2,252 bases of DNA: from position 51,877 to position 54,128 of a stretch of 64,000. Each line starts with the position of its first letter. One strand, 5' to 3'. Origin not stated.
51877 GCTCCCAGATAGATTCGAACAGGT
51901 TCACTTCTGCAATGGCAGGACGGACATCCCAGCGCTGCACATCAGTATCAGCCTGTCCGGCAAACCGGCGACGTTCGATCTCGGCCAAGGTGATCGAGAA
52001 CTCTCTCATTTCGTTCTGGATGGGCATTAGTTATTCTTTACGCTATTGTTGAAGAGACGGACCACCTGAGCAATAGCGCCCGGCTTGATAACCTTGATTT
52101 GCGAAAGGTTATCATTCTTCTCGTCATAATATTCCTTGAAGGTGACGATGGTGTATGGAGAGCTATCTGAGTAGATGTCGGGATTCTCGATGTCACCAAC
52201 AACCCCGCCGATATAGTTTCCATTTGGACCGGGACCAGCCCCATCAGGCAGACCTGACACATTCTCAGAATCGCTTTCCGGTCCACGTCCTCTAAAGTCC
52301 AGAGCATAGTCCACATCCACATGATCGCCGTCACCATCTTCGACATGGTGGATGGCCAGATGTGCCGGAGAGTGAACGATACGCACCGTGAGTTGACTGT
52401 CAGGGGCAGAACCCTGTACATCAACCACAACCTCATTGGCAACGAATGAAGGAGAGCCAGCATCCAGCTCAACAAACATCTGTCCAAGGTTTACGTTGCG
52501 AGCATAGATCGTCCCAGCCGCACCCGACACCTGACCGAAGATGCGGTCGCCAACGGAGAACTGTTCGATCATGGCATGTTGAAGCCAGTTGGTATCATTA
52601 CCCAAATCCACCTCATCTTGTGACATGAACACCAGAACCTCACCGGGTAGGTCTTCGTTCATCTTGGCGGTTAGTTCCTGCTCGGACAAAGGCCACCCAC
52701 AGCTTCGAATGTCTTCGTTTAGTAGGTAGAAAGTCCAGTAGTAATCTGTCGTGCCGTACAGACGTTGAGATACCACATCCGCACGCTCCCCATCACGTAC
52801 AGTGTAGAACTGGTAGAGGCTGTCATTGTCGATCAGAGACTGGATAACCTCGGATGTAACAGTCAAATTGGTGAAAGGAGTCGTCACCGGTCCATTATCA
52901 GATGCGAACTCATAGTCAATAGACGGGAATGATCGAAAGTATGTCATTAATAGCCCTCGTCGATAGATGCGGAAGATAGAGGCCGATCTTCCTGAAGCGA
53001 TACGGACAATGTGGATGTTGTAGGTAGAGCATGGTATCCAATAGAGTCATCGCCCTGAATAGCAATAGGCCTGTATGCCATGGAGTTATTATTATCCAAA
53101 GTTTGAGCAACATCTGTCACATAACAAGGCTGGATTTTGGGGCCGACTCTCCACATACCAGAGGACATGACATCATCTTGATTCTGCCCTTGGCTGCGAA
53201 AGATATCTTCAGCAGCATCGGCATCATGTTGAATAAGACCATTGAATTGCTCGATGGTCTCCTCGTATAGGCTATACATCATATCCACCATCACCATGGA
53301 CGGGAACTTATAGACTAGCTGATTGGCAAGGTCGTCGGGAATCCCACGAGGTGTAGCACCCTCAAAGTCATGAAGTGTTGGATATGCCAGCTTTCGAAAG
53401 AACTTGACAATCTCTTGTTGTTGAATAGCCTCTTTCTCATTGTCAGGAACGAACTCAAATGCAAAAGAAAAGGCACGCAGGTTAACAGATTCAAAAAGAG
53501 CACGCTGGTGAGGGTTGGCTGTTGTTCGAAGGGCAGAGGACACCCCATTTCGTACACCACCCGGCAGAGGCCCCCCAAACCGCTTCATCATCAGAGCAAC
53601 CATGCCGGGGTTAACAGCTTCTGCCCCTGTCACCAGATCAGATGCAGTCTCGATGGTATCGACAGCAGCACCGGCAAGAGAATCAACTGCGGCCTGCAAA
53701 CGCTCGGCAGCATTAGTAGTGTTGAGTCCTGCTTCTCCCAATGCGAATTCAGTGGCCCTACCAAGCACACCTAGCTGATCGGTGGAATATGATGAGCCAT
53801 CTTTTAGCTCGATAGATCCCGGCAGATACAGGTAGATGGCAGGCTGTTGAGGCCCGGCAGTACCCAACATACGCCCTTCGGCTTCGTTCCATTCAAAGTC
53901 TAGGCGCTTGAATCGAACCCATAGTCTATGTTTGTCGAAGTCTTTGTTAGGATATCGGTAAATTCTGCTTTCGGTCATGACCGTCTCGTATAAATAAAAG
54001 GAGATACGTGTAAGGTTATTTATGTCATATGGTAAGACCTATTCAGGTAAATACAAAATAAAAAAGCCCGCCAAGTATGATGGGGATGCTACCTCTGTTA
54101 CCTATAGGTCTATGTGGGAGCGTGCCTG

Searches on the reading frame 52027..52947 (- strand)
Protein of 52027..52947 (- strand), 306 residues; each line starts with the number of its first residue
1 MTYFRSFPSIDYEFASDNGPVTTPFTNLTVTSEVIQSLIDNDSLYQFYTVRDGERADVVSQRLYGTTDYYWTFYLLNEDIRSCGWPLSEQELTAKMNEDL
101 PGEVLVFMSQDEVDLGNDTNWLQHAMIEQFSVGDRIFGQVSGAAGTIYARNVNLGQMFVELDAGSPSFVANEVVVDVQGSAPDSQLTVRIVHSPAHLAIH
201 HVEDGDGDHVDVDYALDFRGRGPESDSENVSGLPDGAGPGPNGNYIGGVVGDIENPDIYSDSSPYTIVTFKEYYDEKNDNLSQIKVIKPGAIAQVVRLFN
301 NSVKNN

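Call 14: search_protein_families(library=phrogs, proteins=[window:52027-52947:-], max_evalue=0.001)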
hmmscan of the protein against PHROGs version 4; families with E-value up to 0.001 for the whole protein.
window:52027-52947:- (306 aa): 2 families
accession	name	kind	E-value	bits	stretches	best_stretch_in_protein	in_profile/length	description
phrog_232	-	tail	1.4e-22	81.8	1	1-98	2-101/296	baseplate wedge subunit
phrog_7145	-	tail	8e-05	23.7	1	39-80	35-75/108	baseplate wedge subunit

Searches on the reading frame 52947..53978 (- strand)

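Call 14: search_protein_families(library=phrogs, proteins=[window:52947-53978:-], max_evalue=0.001)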
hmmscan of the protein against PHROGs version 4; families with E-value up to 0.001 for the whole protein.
window:52947-53978:- (343 aa): 1 family
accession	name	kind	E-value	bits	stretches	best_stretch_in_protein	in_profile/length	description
phrog_230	-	tail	9e-26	92.1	1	4-342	288-585/628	baseplate tail tube cap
